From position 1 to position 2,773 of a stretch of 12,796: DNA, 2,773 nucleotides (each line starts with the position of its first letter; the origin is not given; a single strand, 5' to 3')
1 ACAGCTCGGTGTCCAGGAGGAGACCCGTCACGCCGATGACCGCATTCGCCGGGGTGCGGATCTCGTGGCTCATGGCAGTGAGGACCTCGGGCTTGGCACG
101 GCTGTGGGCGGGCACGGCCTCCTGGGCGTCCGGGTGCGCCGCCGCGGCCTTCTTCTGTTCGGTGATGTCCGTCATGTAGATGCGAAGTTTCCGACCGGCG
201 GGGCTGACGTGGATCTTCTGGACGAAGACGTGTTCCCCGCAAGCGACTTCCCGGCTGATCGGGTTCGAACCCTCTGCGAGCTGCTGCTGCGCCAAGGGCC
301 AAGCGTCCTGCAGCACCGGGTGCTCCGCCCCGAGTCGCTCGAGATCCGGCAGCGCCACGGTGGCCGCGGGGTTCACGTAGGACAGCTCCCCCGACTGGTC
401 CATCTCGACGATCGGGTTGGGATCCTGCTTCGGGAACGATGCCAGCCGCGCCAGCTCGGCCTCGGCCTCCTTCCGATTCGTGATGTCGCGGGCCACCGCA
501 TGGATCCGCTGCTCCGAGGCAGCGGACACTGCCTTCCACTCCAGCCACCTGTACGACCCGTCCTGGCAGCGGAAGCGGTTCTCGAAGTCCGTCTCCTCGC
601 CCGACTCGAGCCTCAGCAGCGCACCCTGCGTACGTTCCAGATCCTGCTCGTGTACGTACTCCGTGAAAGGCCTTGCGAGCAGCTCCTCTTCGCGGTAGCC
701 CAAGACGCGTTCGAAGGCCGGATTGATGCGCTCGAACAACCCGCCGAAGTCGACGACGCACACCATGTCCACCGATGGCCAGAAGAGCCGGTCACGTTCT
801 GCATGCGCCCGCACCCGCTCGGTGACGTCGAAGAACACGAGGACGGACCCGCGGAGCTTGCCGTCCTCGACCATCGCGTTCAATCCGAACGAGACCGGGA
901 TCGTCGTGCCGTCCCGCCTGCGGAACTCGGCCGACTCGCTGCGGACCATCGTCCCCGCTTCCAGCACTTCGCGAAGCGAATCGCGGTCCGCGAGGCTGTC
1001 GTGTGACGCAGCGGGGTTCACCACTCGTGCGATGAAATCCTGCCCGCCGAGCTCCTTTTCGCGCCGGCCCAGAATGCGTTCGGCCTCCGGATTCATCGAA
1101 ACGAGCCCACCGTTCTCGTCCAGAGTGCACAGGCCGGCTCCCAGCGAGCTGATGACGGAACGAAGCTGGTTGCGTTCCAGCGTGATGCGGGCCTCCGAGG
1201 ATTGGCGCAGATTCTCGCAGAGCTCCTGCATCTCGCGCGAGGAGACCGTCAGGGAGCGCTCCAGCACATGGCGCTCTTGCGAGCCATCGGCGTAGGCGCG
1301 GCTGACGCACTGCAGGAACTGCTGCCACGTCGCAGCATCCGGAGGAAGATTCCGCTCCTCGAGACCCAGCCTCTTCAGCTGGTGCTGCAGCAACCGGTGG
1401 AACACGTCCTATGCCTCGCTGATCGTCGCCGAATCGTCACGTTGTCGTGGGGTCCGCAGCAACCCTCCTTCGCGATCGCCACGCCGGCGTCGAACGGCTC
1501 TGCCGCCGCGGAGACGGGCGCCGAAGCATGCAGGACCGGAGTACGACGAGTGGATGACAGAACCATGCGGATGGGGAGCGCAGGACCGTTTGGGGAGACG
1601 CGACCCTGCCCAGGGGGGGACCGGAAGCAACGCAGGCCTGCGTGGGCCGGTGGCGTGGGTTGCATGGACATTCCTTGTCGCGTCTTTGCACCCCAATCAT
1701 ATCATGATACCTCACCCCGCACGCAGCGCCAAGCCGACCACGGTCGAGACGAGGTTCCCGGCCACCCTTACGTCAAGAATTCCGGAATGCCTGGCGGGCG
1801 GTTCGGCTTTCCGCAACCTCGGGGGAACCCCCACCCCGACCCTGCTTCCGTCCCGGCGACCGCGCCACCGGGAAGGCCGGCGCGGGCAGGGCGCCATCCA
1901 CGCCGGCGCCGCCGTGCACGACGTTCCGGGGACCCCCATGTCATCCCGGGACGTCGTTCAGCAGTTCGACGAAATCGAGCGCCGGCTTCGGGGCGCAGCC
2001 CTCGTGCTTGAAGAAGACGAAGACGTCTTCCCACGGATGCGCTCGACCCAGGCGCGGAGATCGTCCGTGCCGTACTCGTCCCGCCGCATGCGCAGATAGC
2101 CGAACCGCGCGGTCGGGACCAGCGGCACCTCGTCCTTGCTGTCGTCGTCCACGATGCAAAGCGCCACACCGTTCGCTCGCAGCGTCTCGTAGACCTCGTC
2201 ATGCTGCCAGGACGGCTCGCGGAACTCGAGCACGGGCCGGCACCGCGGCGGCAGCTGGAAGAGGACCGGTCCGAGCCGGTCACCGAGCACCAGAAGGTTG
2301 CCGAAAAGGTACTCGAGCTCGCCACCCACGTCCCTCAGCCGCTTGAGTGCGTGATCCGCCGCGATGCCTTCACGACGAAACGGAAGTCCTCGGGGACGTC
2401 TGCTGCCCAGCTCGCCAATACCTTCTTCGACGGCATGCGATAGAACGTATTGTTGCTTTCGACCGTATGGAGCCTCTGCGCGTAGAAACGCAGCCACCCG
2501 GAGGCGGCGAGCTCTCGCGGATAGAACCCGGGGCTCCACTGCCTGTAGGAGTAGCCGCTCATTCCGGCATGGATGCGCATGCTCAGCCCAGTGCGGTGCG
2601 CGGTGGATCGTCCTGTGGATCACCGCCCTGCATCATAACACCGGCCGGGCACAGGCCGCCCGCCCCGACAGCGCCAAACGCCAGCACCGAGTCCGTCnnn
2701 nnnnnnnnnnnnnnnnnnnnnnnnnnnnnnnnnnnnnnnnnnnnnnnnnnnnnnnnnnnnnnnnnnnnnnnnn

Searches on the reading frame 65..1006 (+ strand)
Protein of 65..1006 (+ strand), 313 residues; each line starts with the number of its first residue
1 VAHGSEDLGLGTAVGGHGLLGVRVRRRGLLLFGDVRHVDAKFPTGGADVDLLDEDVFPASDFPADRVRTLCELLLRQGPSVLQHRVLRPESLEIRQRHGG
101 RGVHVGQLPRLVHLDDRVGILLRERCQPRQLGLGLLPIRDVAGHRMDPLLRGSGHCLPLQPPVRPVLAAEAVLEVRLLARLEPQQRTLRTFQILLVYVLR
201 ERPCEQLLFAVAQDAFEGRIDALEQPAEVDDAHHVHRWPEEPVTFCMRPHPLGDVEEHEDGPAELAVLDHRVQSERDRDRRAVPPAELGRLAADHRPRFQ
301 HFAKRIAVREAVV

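Call 21: search_protein_families(library=pfam, max_evalue=0.1, proteins=[window:65-1006:+])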
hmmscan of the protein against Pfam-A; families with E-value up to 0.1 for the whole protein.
window:65-1006:+ (313 aa): 2 families
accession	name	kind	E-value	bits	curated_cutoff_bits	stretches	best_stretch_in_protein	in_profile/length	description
PF24156.1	DUF7407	-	0.028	15.2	28.2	1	30-61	40-71/74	Domain of unknown function (DUF7407)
PF04487.17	CITED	-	0.035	14.6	27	1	32-77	142-190/210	CITED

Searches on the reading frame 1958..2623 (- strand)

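Call 21: search_protein_families(library=pfam, max_evalue=0.1, proteins=[window:1958-2623:-])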
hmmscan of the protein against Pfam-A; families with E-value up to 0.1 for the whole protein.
window:1958-2623:- (221 aa): 1 family
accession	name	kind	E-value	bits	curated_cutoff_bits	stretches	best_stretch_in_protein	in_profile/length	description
PF01904.24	DUF72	-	4.2e-17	63.4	25.3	1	98-198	63-187/217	Protein of unknown function DUF72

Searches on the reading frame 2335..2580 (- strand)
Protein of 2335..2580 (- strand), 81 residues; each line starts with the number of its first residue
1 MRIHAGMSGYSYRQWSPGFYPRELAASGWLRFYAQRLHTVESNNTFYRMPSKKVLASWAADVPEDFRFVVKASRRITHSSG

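Call 21: search_protein_families(library=pfam, max_evalue=0.1, proteins=[window:2335-2580:-])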
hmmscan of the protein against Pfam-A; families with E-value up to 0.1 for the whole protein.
window:2335-2580:- (81 aa): 1 family
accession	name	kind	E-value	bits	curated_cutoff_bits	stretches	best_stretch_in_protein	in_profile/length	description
PF01904.24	DUF72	-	1.9e-23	84.1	25.3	1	20-79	1-60/217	Protein of unknown function DUF72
